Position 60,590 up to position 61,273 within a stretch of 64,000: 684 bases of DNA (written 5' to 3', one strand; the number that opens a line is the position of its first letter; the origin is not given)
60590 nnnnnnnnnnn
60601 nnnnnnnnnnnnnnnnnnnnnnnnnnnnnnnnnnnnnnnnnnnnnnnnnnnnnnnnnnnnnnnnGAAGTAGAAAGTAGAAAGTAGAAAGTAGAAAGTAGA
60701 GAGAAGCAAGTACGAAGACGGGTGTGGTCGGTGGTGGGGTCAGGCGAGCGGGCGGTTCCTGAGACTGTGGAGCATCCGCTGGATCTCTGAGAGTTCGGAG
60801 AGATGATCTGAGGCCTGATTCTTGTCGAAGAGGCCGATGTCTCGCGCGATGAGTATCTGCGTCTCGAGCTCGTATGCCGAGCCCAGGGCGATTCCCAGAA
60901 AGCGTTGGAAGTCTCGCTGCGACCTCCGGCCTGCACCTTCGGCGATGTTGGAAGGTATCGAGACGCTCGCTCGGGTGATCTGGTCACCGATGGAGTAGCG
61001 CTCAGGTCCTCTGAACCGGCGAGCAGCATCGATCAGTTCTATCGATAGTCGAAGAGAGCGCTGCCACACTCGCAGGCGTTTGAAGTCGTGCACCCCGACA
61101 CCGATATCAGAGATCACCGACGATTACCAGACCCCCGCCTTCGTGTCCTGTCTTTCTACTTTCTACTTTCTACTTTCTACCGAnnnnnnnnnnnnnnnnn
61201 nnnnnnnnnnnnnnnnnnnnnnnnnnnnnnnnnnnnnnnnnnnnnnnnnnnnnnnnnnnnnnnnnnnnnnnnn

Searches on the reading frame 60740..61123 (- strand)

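Call 55: search_protein_families(library=pfam, proteins=[window:60740-61123:-])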
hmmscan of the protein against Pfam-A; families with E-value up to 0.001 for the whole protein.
window:60740-61123:- (127 aa): 1 family
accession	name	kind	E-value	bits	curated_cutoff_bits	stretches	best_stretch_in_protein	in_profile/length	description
PF05635.17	23S_rRNA_IVP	-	8.4e-35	119.6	33.8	1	15-119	1-105/106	23S rRNA-intervening sequence protein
